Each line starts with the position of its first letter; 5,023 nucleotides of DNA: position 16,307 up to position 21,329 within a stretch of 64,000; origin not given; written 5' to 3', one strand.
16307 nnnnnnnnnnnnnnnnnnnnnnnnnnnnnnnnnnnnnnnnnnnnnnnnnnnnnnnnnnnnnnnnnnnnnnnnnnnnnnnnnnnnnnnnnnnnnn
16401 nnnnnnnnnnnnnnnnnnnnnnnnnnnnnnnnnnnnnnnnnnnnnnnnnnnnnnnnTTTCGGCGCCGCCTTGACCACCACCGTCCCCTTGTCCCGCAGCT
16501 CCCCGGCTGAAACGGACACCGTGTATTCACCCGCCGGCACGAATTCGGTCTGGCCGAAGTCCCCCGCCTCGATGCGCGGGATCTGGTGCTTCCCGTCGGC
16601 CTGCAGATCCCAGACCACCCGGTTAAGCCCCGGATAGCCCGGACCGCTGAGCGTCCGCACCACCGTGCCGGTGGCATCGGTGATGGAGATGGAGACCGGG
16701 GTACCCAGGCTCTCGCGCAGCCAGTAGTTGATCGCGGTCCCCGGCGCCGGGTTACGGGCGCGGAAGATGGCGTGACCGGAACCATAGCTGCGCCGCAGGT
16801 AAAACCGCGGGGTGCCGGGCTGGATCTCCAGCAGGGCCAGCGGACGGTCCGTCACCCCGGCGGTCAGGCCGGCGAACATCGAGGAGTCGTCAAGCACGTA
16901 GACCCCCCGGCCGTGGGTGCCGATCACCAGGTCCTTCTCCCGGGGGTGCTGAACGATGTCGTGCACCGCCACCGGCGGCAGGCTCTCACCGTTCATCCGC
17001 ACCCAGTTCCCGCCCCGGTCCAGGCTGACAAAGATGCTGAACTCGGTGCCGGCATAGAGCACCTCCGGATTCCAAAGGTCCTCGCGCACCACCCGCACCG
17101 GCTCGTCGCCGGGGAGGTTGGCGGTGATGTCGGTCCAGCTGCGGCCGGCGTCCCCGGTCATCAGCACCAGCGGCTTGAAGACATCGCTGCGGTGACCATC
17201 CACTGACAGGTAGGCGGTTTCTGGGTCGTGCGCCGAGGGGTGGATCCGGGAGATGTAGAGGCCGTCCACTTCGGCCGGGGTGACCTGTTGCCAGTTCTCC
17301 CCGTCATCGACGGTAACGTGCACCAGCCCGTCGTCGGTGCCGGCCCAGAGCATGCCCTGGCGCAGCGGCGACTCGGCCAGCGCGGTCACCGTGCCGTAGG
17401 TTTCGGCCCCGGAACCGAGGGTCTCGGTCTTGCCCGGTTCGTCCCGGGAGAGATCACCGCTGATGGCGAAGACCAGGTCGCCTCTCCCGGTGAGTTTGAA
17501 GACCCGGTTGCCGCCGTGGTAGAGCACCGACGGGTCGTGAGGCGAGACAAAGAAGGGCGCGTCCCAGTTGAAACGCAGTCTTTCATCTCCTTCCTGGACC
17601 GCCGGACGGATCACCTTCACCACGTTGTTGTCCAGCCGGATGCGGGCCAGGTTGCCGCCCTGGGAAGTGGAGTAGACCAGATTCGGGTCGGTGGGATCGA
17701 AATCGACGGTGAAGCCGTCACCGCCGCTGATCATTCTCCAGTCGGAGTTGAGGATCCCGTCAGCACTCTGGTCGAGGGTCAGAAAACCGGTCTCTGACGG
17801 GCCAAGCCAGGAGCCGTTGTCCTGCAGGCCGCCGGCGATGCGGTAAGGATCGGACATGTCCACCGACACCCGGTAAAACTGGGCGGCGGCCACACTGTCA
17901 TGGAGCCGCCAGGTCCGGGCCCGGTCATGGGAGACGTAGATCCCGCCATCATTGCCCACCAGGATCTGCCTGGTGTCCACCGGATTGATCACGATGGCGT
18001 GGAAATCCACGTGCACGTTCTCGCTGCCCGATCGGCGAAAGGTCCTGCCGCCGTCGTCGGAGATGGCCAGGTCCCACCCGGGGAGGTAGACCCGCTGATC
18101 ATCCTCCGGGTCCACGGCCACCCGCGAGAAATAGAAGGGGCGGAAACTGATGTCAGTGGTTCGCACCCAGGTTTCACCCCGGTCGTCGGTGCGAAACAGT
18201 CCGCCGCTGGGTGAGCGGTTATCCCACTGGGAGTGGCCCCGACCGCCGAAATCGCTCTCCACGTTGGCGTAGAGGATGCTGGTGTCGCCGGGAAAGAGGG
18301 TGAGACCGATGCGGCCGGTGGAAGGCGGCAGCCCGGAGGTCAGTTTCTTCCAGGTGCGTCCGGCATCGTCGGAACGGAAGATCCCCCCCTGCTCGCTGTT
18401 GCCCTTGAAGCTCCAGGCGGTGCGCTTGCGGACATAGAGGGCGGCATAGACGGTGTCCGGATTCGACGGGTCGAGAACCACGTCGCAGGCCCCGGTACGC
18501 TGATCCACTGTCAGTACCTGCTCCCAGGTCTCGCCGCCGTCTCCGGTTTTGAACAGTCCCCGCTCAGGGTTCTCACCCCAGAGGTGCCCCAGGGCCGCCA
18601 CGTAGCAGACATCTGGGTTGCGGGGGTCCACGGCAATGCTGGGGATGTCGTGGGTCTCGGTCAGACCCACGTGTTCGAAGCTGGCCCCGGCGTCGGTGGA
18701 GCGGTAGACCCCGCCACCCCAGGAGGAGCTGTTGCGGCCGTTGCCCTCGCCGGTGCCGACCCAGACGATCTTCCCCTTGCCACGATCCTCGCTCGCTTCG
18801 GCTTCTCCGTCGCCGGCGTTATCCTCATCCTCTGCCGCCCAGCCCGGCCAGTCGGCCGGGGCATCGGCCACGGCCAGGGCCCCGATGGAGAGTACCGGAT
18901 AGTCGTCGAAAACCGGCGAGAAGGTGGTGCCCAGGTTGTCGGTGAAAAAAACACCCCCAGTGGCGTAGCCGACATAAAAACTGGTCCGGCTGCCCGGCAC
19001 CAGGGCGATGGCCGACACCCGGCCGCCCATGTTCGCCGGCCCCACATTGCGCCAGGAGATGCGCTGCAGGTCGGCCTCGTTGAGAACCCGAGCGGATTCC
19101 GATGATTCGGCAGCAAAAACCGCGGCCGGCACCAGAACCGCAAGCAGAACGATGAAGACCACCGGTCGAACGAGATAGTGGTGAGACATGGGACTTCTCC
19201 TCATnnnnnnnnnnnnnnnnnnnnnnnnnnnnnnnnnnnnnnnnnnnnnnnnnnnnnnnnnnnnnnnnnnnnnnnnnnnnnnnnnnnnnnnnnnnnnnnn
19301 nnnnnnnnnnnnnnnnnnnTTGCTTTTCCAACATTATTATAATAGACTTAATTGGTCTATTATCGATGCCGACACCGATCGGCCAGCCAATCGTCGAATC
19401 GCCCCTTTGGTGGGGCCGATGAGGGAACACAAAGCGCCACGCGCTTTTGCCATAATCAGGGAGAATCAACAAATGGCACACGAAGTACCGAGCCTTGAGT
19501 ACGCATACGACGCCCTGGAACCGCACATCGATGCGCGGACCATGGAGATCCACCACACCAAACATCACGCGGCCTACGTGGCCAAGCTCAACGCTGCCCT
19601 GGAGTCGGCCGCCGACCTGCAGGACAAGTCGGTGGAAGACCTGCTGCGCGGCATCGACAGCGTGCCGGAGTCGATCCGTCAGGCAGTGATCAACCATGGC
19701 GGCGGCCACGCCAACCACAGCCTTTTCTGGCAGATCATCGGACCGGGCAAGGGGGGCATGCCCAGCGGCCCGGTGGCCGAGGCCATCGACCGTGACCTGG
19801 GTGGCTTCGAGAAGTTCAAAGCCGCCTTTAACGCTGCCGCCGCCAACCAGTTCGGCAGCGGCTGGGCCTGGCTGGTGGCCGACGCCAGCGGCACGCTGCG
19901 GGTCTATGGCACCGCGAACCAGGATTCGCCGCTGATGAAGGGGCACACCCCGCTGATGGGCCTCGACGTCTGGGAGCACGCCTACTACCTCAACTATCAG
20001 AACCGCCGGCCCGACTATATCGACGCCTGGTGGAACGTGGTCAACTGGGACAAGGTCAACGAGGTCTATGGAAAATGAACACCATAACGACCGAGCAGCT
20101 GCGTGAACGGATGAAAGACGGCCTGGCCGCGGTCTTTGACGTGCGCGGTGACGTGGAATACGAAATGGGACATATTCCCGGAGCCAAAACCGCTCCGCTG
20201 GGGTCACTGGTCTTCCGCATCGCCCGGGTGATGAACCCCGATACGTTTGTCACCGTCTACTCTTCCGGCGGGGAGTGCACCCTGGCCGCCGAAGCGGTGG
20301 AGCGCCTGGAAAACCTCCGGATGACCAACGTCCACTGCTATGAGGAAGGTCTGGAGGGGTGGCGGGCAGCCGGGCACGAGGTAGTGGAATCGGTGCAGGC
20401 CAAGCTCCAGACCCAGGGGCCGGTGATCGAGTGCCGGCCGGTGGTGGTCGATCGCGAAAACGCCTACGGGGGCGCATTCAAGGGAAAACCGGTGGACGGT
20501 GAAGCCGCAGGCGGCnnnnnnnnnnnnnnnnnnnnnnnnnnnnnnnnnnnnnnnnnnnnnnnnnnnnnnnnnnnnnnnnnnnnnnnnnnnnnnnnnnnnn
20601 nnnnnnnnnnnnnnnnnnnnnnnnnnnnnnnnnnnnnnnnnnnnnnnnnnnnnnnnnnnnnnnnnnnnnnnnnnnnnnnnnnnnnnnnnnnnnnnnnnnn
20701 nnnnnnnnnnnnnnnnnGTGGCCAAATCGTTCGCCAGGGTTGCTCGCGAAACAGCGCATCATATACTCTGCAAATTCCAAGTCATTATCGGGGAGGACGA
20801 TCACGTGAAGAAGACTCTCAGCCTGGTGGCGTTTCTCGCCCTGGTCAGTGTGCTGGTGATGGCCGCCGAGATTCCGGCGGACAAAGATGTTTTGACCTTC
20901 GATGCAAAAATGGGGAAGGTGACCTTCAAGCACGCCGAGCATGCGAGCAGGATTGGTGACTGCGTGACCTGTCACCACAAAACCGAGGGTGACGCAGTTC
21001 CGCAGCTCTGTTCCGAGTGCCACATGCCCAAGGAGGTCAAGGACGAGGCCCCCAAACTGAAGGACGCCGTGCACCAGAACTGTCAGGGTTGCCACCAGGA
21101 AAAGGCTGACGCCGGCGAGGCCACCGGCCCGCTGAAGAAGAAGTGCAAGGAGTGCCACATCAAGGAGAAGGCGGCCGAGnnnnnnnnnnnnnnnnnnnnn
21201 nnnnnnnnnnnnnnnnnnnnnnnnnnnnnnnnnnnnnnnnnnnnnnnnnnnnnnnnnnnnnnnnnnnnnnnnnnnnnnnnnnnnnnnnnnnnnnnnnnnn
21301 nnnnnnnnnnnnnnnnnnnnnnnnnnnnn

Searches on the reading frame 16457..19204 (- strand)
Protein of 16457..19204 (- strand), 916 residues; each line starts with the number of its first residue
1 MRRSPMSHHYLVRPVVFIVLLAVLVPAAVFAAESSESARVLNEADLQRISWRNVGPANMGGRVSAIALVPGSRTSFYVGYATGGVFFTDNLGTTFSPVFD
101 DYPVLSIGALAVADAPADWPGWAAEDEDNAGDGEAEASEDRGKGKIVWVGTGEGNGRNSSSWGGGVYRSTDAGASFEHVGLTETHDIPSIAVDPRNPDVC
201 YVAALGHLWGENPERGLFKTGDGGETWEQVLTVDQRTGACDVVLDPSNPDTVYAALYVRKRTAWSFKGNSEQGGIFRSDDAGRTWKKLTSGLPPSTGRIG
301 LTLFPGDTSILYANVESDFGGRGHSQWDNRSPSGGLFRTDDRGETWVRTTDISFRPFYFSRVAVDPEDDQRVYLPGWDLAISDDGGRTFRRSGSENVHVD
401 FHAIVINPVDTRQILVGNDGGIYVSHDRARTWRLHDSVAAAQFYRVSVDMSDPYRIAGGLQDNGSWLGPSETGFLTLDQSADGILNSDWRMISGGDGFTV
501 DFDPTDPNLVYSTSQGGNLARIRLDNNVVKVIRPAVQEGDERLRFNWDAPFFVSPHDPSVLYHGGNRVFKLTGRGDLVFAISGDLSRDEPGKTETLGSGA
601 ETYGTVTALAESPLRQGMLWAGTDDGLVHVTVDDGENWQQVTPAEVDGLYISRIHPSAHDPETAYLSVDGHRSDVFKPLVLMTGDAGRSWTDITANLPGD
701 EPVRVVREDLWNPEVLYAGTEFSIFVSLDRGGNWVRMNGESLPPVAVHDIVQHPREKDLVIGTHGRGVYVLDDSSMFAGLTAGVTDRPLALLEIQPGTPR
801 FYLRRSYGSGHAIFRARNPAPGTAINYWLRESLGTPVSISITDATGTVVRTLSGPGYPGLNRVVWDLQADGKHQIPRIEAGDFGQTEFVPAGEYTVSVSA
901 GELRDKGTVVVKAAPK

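Call 15: search_protein_families(library=pfam, proteins=[window:16457-19204:-], max_evalue=0.001)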
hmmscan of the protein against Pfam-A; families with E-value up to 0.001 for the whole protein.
window:16457-19204:- (916 aa): 4 families
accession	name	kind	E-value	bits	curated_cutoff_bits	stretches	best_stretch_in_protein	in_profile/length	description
PF15902.12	Sortilin-Vps10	-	3.8e-27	95.6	33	4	166-290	3-114/446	Sortilin, neurotensin receptor 3,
PF15899.11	BNR_6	-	2.7e-09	36.6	27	0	724-735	1-12/14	BNR-Asp box repeat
PF02012.26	BNR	-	4.2e-09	35.5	27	0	276-287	1-12/12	BNR/Asp-box repeat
PF14870.12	PSII_BNR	-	7.4e-07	29.1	27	0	336-433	40-138/303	Photosynthesis system II assembly factor YCF48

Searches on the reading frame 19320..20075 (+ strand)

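Call 50: search_protein_families(library=pfam, proteins=[window:19320-20075:+], max_evalue=0.01)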
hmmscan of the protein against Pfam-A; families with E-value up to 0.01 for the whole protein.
window:19320-20075:+ (252 aa): 2 families
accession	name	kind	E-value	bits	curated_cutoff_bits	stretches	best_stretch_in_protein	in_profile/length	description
PF02777.23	Sod_Fe_C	-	4.3e-43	145.9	20.9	1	148-248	1-101/102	Iron/manganese superoxide dismutases, C-terminal domain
PF00081.27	Sod_Fe_N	-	4e-29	101.3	27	1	54-140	2-81/82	Iron/manganese superoxide dismutases, alpha-hairpin domain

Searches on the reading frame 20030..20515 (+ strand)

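Call 73: search_protein_families(library=pfam, proteins=[window:20030-20515:+], max_evalue=0.01)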
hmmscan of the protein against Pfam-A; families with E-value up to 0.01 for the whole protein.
window:20030-20515:+ (162 aa): 1 family
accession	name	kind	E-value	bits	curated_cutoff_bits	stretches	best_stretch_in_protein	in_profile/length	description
PF00581.25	Rhodanese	-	9.5e-15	55.3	22.2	1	20-113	1-101/102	Rhodanese-like domain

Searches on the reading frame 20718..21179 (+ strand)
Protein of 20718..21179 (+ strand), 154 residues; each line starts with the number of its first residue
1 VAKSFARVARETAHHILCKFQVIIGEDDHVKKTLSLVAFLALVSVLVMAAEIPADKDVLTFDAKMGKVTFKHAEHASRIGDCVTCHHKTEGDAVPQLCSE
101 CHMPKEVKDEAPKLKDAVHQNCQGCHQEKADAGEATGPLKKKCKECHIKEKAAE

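Call 73: search_protein_families(library=pfam, proteins=[window:20718-21179:+], max_evalue=0.01)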
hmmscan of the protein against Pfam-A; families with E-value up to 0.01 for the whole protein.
window:20718-21179:+ (154 aa): 4 families
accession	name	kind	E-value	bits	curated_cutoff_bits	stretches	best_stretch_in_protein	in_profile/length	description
PF02085.21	Cytochrom_CIII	-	8.1e-15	55.5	22.9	1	54-147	10-101/101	Class III cytochrome C family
PF14522.11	Cytochrome_C7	-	8.4e-05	22.8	24.8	1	68-147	1-66/67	Cytochrome c7 and related cytochrome c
PF09699.15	Paired_CXXCH_1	-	0.0029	17.7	20.6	0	98-130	9-40/41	Doubled CXXCH motif (Paired_CXXCH_1)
PF14537.11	Cytochrom_c3_2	-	0.0077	17.1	25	0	119-151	6-37/79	Cytochrome c3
